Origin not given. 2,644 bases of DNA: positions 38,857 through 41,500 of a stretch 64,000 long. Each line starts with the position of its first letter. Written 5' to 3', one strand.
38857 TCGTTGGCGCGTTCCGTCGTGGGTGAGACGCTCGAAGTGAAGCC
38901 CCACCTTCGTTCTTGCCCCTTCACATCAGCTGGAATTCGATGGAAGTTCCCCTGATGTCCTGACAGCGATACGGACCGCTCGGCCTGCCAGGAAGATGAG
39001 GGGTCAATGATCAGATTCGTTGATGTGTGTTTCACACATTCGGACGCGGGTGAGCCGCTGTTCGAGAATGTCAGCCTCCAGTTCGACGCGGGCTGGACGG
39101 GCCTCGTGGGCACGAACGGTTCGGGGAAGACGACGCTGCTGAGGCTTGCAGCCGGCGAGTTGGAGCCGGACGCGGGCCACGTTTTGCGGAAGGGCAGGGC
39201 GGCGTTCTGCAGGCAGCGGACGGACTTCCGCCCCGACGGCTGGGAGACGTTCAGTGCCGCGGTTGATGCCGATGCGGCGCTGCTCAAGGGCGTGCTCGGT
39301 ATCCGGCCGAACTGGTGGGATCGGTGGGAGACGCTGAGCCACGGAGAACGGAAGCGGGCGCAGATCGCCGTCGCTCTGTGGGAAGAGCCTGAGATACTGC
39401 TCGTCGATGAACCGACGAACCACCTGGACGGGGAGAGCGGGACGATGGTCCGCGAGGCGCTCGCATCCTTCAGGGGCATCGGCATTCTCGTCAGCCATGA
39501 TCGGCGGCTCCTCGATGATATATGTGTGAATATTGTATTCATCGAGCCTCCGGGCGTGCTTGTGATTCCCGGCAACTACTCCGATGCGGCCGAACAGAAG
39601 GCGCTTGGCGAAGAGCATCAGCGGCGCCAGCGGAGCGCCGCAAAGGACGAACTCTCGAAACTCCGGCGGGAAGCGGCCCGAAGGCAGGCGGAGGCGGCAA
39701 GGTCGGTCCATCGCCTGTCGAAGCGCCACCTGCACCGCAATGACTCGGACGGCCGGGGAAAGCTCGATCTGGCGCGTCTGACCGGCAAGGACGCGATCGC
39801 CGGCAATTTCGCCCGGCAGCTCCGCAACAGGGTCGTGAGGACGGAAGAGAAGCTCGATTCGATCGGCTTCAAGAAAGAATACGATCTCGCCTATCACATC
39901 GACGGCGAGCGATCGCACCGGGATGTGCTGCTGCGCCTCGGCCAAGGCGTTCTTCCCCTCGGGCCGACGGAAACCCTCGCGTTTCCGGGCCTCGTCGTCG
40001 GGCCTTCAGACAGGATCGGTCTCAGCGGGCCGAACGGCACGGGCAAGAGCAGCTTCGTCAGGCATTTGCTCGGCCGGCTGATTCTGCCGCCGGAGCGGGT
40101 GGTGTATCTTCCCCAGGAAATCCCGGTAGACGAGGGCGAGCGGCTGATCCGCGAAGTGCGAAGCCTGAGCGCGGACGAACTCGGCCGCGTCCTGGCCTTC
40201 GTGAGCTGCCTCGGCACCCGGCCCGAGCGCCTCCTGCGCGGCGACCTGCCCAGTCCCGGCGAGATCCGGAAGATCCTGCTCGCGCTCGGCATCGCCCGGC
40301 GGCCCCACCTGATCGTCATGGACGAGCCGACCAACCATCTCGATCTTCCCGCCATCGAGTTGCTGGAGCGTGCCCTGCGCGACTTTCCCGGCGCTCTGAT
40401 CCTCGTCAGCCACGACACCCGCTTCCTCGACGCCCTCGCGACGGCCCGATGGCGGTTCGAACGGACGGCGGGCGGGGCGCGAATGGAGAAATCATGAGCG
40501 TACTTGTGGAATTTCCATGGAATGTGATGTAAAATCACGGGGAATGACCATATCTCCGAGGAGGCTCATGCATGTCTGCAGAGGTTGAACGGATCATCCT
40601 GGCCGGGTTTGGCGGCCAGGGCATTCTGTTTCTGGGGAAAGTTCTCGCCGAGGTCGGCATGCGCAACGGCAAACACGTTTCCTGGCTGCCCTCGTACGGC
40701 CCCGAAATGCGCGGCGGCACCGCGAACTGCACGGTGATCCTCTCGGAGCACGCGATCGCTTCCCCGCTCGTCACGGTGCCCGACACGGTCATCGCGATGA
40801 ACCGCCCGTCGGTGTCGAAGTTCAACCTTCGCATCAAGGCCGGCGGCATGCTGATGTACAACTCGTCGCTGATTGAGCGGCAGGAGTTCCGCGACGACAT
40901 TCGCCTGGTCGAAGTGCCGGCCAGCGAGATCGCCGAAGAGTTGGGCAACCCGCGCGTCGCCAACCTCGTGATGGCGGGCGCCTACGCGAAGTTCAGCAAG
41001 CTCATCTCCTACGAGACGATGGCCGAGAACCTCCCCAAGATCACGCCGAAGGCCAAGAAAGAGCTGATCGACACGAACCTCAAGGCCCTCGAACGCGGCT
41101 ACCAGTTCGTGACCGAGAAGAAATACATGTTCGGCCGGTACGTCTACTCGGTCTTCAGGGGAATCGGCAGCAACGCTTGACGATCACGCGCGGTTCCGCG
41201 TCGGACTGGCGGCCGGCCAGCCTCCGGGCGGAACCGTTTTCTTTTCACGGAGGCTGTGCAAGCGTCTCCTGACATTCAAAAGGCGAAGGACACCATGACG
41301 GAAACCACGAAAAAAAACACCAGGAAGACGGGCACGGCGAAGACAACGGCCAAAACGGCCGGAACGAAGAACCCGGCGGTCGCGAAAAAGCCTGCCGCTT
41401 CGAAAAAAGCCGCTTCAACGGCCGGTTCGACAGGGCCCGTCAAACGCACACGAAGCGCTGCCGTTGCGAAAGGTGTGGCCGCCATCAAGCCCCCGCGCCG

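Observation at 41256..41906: RsfS (ribosome silencing factor) carrying a histone-H1-like Lys/Ala/Thr-rich N-terminal extension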

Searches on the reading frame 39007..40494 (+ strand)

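Call 3: search_protein_families(library=pfam, proteins=[window:39007-40494:+], max_evalue=0.01)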
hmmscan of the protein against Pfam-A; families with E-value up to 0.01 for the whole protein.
window:39007-40494:+ (496 aa): 16 families
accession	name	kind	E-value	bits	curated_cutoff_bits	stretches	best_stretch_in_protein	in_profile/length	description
PF00005.33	ABC_tran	-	1.9e-30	106.7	25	2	20-138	2-137/137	ABC transporter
PF13304.12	AAA_21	-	7.1e-15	56.3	27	1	416-475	239-304/304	AAA domain, putative AbiEii toxin, Type IV TA system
PF02463.25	SMC_N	-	1.3e-06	28.5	40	0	20-45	16-41/220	RecF/RecN/SMC N terminal domain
PF13476.12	AAA_23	-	2.9e-06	28.5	27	1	19-45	10-36/201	AAA domain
PF13555.12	AAA_29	-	3.8e-06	27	27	0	19-45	12-39/61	P-loop containing region of AAA domain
PF13401.12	AAA_22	-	5.5e-06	27.2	27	0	339-466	10-120/130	AAA domain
PF00004.35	AAA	-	3.6e-05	24.7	21.2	0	33-53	3-23/131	ATPase family associated with various cellular activities (AAA)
PF13191.12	AAA_16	-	9.2e-05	23.4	32.6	0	339-359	29-49/167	AAA ATPase domain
PF13175.12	AAA_15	-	0.00012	22.3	32.1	1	19-46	14-41/374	AAA ATPase domain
PF13238.12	AAA_18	-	0.0013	19.7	29.4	0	33-52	3-22/128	AAA domain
PF07728.20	AAA_5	-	0.0021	18.5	22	0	339-358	4-23/139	AAA domain (dynein-related subfamily)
PF13173.12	AAA_14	-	0.0023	18.4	27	0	337-376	5-43/129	AAA domain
PF25199.1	nSTAND_NTPase5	-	0.0023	18.2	34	0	31-57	44-71/145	Novel STAND NTPase 5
PF03193.22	RsgA_GTPase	-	0.0048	17.2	30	0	18-59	96-137/174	RsgA GTPase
PF12848.13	ABC_tran_Xtn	-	0.0058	17.1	25.9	1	188-233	12-57/85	ABC transporter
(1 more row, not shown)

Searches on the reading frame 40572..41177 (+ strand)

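Call 3: search_protein_families(library=pfam, proteins=[window:40572-41177:+], max_evalue=0.01)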
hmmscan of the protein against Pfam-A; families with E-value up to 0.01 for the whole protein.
window:40572-41177:+ (202 aa): 1 family
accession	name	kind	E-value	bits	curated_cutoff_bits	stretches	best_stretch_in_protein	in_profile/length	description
PF01558.24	POR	-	9.6e-40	137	27.4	1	14-178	1-173/173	Pyruvate ferredoxin/flavodoxin oxidoreductase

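Call 4: search_protein_families(library=ncbifam, proteins=[window:40572-41177:+], max_evalue=0.01)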
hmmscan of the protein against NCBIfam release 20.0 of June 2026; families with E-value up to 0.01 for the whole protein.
window:40572-41177:+ (202 aa): 24 families
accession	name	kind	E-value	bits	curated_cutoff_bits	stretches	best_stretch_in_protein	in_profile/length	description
NF006323.0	PRK08537.1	equivalog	4.5e-33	114.1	235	1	7-182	4-180/181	2-oxoacid:ferredoxin oxidoreductase subunit gamma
TIGR03710.1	OAFO_sf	subfamily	5.3e-25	88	482.75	1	8-184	4-177/561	2-oxoacid:acceptor oxidoreductase subunit alpha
TIGR02175.1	PorC_KorC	subfamily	4.7e-23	81.9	81.1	1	8-181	4-176/177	2-oxoacid:acceptor oxidoreductase, gamma subunit, pyruvate/2-ketoisovalerate family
NF005324.0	PRK06853.1-4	equivalog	1.3e-19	70.8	222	1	7-183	4-192/196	indolepyruvate oxidoreductase subunit beta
NF004916.0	PRK06274.1-2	equivalog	7.8e-18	65.2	227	1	6-177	3-173/178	indolepyruvate oxidoreductase subunit beta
NF005325.0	PRK06853.1-5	equivalog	4.2e-17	62.5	230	2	93-179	109-190/192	indolepyruvate oxidoreductase subunit beta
NF006275.0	PRK08441.1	equivalog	2.7e-16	59.7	216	1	8-183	5-181/185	2-oxoglutarate-acceptor oxidoreductase subunit OorC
NF005322.0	PRK06853.1-2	equivalog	3.9e-16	59.4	237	2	108-181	125-194/197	indolepyruvate oxidoreductase subunit beta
NF045762.1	PhenlGlyoxDHPadE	equivalog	7.5e-16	58.5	300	1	8-179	4-178/187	NADH-dependent phenylglyoxylate dehydrogenase subunit gamma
NF006321.0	PRK08534.1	equivalog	1.1e-15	57.8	225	1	8-183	4-180/181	pyruvate ferredoxin oxidoreductase subunit gamma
NF040683.1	PorC_Meth_Thtga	equivalog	2.5e-15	56.6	270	1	8-183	4-176/177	pyruvate synthase subunit PorC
NF006211.0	PRK08338.1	equivalog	2.6e-15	56.4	239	1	8-178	3-166/170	2-oxoacid:ferredoxin oxidoreductase subunit gamma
NF005323.0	PRK06853.1-3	equivalog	1.4e-12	47.9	238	1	7-181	8-196/197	indolepyruvate oxidoreductase subunit beta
TIGR03334.1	IOR_beta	equivalog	1.6e-11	44.6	205.8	2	111-177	124-188/189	indolepyruvate ferredoxin oxidoreductase subunit beta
NF005328.0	PRK06853.2-2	equivalog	1.2e-10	41.5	240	1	7-142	5-153/192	indolepyruvate oxidoreductase subunit beta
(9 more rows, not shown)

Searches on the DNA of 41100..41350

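Call 47: search_rna_families(source=window, start=41100, end=41350, threshold=evalue, max_evalue=1)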
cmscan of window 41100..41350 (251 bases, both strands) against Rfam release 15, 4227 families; matches with E-value up to 1: 1.
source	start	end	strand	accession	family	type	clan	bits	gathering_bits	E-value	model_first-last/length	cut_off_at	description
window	41173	41228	-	RF01665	P13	Gene; sRNA;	-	19.8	70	0.63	1-76/76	no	Pseudomonas sRNA P13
